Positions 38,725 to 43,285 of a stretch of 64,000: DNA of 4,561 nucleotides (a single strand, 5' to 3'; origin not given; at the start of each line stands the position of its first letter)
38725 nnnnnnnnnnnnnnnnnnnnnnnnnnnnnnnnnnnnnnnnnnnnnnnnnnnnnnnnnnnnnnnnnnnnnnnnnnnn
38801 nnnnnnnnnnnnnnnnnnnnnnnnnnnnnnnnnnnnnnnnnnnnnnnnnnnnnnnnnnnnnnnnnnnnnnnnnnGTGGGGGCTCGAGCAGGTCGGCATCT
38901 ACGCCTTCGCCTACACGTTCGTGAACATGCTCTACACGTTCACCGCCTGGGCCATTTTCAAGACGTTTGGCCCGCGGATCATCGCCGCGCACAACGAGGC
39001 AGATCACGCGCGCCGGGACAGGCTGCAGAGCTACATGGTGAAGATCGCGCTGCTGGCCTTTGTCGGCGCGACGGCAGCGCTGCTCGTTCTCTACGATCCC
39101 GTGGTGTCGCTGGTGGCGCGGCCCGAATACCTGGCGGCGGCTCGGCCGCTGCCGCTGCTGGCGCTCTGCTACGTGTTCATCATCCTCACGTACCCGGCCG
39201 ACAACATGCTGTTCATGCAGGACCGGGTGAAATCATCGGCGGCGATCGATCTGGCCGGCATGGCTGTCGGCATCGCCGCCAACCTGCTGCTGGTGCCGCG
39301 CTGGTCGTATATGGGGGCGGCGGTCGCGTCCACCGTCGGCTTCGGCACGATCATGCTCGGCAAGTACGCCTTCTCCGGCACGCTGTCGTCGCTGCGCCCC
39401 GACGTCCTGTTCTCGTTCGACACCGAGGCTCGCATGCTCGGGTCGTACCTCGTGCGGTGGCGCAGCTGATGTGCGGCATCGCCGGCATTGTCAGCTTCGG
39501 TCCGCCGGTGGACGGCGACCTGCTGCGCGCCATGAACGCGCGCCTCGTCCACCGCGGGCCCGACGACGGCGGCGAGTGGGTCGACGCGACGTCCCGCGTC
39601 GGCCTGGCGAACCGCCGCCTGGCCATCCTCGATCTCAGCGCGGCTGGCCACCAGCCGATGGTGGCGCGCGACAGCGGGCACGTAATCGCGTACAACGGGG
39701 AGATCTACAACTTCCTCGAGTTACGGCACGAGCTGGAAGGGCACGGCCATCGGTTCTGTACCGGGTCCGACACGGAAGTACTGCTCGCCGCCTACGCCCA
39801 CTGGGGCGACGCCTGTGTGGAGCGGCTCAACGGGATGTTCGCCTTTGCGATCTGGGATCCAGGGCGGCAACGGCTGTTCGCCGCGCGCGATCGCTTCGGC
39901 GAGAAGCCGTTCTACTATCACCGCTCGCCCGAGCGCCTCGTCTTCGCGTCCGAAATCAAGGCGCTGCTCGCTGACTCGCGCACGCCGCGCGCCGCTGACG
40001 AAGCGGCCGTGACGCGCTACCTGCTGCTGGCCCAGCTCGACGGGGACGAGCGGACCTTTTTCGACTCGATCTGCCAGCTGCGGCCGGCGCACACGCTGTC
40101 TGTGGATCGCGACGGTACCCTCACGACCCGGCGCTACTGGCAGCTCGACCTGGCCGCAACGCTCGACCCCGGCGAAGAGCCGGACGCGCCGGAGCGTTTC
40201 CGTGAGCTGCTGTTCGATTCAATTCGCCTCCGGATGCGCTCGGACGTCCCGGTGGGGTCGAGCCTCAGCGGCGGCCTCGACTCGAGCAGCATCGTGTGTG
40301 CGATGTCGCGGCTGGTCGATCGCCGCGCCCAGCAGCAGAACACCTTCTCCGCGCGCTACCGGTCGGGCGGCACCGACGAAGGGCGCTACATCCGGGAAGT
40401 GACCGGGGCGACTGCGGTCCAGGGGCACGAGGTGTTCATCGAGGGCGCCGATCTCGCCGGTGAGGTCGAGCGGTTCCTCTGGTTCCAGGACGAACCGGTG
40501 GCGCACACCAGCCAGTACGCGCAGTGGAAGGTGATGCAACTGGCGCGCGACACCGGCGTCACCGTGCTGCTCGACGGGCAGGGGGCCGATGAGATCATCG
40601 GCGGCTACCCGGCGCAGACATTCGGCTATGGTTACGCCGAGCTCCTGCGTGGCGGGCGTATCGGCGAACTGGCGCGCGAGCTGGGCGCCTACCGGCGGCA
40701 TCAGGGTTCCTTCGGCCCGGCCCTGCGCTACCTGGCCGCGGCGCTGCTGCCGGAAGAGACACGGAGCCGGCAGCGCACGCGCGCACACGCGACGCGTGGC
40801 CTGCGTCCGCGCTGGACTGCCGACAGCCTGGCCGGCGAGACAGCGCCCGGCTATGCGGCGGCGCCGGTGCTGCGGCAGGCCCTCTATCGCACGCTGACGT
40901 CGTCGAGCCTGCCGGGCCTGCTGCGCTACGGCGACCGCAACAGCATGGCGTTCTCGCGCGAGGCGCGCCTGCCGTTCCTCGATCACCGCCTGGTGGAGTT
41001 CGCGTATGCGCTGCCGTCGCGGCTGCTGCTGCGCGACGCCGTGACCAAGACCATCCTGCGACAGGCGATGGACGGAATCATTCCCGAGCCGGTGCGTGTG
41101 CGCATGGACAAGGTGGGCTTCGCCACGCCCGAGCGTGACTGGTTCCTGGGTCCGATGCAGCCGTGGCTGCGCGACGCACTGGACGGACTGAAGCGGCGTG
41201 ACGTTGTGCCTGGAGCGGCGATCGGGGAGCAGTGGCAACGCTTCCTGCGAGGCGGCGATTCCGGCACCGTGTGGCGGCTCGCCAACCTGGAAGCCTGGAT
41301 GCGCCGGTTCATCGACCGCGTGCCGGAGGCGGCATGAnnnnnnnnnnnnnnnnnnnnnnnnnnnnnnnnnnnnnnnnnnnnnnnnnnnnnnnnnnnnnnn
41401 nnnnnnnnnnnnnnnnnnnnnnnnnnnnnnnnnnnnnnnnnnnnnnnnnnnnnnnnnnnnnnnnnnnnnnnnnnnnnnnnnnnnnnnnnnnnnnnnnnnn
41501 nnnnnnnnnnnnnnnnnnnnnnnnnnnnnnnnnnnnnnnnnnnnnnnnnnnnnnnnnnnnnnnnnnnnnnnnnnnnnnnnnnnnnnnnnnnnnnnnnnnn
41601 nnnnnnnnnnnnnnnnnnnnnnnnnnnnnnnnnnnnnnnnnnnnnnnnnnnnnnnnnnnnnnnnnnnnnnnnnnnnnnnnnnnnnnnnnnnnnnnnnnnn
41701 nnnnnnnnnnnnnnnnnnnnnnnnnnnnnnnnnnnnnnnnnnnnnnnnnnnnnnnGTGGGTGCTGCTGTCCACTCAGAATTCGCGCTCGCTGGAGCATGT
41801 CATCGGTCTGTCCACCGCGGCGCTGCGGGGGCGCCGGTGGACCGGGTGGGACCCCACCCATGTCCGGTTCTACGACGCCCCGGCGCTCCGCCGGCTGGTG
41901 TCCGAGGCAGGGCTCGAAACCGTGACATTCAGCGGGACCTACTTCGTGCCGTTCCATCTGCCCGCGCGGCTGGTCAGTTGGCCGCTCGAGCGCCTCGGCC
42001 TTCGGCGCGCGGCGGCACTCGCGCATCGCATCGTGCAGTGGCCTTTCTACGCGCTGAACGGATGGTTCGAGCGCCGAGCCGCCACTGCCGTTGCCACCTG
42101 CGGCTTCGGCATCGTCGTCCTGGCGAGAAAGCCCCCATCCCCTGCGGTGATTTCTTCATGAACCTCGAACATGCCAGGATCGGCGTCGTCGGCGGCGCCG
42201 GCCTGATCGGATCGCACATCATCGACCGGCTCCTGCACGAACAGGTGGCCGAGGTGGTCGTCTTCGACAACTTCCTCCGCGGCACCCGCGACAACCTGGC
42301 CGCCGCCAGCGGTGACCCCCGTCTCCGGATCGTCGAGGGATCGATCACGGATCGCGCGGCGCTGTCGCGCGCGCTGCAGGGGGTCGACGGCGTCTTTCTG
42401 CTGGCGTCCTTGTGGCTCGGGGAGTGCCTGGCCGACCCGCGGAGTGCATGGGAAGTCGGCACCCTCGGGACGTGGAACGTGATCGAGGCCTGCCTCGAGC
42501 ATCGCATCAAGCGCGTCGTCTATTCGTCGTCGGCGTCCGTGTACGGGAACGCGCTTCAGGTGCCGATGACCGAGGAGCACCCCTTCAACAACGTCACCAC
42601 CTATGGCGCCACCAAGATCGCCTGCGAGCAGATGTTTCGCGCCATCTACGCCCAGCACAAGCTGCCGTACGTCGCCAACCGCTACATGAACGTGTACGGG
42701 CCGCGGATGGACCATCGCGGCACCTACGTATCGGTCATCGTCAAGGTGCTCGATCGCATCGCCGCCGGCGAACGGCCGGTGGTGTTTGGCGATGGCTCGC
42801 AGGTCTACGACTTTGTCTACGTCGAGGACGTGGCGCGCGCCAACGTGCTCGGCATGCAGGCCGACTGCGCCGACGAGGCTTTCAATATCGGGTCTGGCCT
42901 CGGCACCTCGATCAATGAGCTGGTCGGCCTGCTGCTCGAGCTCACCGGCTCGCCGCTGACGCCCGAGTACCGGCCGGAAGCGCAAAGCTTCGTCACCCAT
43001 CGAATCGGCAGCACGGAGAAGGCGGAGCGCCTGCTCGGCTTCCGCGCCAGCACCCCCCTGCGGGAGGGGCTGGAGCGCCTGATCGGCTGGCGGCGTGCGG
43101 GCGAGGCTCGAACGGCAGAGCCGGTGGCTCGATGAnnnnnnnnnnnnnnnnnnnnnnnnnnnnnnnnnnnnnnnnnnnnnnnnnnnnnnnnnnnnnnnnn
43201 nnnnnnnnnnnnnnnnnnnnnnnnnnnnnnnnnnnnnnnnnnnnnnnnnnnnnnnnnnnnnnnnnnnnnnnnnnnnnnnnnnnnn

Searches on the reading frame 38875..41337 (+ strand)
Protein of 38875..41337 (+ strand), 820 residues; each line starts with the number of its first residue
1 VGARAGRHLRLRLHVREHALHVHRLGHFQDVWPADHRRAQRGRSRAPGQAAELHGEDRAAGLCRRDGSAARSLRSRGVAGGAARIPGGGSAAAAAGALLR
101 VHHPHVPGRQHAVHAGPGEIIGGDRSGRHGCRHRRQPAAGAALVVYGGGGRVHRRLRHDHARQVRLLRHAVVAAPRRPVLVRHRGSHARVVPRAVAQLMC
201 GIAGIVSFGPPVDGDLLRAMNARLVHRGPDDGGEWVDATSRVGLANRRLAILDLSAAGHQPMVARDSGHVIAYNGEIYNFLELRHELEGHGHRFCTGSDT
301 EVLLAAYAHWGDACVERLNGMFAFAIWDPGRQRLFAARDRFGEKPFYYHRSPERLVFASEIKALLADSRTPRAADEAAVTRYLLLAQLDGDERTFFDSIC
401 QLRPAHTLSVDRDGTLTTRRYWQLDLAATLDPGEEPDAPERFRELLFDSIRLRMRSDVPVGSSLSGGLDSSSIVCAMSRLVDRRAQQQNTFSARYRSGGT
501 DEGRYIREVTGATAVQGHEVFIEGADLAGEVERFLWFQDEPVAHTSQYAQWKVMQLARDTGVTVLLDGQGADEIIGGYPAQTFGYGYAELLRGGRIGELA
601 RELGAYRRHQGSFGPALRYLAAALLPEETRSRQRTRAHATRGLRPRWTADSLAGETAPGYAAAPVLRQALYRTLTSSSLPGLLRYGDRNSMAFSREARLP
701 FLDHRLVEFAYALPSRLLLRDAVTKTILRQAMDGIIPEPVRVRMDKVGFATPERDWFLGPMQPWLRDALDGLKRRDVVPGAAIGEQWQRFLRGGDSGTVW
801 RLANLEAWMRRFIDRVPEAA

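Call 44: search_protein_families(library=pfam, proteins=[window:38875-41337:+], max_evalue=0.00001)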
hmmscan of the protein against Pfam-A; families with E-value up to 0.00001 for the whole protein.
window:38875-41337:+ (820 aa): 3 families
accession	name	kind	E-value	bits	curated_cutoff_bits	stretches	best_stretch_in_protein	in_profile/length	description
PF00733.27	Asn_synthase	-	1.7e-74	252.1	21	1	442-810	2-354/354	Asparagine synthase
PF13537.11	GATase_7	-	2e-48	163.9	25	1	247-366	2-123/123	Glutamine amidotransferase domain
PF13522.11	GATase_6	-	3.1e-45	153.8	27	1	229-360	1-130/130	Glutamine amidotransferase domain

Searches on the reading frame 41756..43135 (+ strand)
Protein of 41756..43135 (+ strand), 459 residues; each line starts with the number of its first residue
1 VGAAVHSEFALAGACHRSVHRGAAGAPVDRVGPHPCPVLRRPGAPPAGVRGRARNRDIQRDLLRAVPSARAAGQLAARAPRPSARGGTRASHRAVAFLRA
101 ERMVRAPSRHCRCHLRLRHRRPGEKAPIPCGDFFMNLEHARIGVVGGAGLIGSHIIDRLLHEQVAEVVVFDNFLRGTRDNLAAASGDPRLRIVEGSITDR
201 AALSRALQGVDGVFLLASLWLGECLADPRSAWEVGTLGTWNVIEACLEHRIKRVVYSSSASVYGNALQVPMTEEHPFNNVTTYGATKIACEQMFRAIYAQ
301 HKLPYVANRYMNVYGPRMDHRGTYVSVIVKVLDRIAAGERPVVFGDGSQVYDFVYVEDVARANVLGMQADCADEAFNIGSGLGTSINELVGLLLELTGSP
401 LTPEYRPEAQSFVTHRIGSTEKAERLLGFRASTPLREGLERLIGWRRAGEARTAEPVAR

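Call 44: search_protein_families(library=pfam, proteins=[window:41756-43135:+], max_evalue=0.00001)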
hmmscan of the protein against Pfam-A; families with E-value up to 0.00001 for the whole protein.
window:41756-43135:+ (459 aa): 8 families
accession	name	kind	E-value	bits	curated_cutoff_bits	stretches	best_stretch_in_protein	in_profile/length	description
PF01370.27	Epimerase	-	2.5e-52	178.1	20.9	1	144-379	3-240/240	NAD dependent epimerase/dehydratase family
PF16363.11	GDP_Man_Dehyd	-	1.5e-41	143.4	27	1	144-441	2-331/332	GDP-mannose 4,6 dehydratase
PF01073.25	3Beta_HSD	-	9.9e-27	94.1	22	1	144-368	2-230/280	3-beta hydroxysteroid dehydrogenase/isomerase family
PF13460.12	NAD_binding_10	-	1e-12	48.8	27.2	1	146-271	1-111/184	NAD(P)H-binding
PF02719.21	Polysacc_synt_2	-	8.9e-12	45.2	20.2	1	144-397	3-247/293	Polysaccharide biosynthesis protein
PF07993.18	NAD_binding_4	-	2.6e-08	33.8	20.1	1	229-362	106-257/258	Male sterility protein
PF05368.20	NmrA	-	6.3e-08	33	27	1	140-260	3-108/298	NmrA-like family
PF04321.23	RmlD_sub_bind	-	3.2e-06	26.9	27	1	141-330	2-165/287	RmlD substrate binding domain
